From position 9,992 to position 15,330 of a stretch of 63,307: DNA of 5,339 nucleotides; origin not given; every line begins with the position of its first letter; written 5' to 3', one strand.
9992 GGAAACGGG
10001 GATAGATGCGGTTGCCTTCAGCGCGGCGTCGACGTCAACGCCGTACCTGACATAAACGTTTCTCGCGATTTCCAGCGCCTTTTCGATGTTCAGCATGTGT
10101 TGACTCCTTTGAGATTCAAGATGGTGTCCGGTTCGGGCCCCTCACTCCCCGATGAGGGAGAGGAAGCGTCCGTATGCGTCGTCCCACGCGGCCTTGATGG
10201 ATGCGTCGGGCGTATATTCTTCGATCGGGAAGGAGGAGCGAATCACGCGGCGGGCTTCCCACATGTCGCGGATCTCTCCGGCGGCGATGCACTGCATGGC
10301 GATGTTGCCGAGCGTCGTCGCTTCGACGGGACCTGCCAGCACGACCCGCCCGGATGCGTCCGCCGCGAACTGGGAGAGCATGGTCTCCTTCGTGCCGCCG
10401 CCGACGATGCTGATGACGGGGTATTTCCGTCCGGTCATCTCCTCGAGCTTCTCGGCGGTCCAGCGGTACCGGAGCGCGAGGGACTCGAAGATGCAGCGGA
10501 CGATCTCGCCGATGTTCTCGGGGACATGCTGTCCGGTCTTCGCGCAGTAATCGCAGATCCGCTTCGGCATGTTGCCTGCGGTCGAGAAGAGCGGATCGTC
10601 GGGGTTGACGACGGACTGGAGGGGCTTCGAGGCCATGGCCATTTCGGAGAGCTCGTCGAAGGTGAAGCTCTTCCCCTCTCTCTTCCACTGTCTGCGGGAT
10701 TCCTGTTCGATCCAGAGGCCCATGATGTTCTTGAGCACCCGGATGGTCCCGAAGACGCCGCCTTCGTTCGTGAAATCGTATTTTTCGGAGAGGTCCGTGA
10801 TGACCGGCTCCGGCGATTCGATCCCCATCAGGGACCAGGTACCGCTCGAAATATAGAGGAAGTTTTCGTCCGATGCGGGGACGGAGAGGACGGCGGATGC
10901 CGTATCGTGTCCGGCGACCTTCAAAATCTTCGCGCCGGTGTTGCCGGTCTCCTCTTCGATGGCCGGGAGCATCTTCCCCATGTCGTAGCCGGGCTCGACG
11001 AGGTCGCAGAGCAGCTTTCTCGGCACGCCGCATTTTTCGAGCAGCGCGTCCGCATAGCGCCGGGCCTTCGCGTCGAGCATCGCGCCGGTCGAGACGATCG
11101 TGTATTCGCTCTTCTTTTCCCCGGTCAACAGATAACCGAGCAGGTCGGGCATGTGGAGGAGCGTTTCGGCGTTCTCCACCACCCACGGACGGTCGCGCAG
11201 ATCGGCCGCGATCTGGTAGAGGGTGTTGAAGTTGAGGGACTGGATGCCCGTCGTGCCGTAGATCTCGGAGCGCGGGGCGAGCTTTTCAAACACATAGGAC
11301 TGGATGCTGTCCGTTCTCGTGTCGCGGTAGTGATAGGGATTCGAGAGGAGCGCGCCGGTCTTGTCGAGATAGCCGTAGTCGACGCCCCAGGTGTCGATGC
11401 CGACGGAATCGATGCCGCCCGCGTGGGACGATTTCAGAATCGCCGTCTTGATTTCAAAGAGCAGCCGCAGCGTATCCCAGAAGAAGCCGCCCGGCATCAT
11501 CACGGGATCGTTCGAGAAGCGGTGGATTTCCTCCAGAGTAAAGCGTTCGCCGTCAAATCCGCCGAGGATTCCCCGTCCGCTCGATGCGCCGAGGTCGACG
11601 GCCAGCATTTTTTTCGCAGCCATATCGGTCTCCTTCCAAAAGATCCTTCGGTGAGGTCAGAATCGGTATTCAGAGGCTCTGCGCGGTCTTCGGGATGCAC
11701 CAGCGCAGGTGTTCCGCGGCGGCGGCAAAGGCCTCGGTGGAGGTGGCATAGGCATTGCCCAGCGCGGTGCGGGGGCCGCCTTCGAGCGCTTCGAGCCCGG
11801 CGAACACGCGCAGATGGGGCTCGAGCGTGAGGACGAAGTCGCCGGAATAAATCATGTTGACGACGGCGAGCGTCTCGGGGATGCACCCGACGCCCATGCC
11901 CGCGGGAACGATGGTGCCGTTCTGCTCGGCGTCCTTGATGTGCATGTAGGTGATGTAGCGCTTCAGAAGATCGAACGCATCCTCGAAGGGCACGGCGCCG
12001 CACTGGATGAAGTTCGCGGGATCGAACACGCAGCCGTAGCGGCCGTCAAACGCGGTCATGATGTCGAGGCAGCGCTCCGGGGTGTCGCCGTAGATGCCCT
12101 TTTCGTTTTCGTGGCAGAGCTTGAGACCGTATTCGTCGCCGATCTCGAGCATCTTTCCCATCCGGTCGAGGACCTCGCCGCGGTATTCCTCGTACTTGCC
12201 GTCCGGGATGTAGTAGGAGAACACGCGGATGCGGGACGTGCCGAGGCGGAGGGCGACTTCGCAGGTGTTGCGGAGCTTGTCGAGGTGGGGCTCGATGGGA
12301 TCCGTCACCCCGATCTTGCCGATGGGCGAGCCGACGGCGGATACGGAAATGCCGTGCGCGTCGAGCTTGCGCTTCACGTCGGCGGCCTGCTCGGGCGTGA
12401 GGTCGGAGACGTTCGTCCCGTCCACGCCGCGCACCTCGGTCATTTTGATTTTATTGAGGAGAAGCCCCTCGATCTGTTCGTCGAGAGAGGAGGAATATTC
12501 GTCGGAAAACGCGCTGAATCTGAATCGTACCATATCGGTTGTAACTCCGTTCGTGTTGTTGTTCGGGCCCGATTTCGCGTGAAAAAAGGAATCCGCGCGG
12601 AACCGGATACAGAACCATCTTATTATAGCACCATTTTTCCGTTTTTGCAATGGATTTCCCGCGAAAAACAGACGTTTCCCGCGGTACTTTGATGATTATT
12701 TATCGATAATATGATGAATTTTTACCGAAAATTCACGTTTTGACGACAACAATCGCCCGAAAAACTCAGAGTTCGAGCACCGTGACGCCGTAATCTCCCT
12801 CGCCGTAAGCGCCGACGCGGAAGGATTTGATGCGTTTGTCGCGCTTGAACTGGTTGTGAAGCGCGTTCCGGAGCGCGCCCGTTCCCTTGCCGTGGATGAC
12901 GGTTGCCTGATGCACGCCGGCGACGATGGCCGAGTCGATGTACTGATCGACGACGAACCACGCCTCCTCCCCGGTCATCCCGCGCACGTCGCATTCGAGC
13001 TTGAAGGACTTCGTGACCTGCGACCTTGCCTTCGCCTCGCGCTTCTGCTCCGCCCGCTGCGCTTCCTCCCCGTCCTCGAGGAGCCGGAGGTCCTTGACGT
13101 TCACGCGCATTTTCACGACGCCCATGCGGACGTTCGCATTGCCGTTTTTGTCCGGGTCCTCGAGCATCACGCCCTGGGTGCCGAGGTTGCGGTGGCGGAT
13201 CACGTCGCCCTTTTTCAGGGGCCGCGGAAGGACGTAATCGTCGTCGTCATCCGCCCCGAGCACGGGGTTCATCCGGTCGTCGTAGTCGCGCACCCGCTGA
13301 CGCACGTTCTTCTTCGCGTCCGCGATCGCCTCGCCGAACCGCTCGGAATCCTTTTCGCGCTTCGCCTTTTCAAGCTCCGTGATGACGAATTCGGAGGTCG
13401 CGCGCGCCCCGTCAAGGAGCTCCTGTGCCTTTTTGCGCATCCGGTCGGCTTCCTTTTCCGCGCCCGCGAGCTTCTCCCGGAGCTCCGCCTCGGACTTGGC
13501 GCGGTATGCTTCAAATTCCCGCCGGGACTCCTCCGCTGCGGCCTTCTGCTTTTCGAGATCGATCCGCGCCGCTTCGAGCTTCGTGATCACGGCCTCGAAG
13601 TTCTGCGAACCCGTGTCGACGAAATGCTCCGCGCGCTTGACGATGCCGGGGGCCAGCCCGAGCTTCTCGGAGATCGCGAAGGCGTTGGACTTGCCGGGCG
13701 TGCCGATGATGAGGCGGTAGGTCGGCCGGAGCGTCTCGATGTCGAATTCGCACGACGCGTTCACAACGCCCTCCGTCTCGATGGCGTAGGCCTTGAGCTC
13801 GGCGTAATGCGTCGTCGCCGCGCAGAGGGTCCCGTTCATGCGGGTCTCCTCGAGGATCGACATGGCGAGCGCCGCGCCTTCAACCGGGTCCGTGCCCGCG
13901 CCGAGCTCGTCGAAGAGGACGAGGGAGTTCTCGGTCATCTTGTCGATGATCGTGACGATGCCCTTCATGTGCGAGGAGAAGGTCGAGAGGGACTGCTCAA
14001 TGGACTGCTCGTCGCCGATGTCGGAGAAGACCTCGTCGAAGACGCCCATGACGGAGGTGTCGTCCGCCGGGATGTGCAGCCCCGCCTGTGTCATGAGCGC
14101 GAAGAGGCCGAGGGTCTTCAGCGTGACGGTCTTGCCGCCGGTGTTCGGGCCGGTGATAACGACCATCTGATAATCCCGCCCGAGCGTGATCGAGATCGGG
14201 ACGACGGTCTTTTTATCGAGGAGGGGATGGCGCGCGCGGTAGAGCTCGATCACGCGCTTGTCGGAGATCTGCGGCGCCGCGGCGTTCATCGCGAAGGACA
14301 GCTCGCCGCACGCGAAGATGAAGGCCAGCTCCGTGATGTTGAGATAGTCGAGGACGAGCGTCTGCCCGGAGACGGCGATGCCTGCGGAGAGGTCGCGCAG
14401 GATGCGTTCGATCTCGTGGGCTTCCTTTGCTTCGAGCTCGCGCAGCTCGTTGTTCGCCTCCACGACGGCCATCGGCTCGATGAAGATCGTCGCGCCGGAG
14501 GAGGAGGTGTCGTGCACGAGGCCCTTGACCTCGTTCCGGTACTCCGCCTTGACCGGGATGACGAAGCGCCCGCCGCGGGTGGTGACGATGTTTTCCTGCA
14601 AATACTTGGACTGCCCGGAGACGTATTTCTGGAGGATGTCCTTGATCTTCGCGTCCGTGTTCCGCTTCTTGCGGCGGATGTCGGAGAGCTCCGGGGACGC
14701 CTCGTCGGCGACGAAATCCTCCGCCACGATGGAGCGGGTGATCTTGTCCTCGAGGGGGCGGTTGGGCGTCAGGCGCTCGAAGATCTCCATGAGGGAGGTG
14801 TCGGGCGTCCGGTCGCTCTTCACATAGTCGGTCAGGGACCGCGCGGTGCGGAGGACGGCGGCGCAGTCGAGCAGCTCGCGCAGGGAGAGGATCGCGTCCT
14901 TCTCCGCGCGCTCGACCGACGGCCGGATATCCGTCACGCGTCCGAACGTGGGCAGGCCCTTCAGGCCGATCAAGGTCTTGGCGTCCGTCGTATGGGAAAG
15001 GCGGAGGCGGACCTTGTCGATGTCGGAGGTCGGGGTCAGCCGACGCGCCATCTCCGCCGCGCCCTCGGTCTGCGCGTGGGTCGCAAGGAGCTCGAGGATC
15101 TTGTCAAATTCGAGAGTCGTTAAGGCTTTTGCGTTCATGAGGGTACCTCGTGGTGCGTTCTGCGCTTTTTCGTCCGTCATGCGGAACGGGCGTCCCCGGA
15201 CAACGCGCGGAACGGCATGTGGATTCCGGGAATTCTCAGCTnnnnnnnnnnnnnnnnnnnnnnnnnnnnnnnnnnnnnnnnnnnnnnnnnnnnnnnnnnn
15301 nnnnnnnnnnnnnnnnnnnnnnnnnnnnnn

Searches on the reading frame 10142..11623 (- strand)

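Call 69: search_protein_families(library=pfam, proteins=[window:10142-11623:-], max_evalue=0.00001)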
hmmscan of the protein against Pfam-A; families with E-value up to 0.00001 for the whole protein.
window:10142-11623:- (493 aa): 2 families
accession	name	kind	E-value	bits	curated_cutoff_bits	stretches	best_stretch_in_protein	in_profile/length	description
PF02782.22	FGGY_C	-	1.4e-38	133.1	27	1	256-448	1-198/198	FGGY family of carbohydrate kinases, C-terminal domain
PF00370.27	FGGY_N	-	5.2e-19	69.2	28.8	1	7-246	3-244/245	FGGY family of carbohydrate kinases, N-terminal domain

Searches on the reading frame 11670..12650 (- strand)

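Call 69: search_protein_families(library=pfam, proteins=[window:11670-12650:-], max_evalue=0.00001)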
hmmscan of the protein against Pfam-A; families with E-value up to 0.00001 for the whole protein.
window:11670-12650:- (326 aa): 1 family
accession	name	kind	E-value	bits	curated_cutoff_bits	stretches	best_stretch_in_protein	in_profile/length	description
PF01261.30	AP_endonuc_2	-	6.1e-21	75.7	31.1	1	80-257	21-207/249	Xylose isomerase-like TIM barrel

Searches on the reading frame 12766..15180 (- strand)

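Call 70: search_protein_families(library=pfam, proteins=[window:12766-15180:-], max_evalue=0.00001)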
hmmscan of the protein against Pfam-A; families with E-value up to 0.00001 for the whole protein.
window:12766-15180:- (804 aa): 3 families
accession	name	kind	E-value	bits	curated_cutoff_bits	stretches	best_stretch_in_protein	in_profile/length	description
PF00488.27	MutS_V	-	5.6e-32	111.7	30.2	1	340-520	1-183/188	MutS domain V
PF01713.27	Smr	-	1.7e-20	73.4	25.7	1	731-804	2-76/77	Smr domain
PF20297.4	MSSS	-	6.7e-08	32.5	26.8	1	658-698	2-42/42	MutS2 and Smr-associated SH3 domain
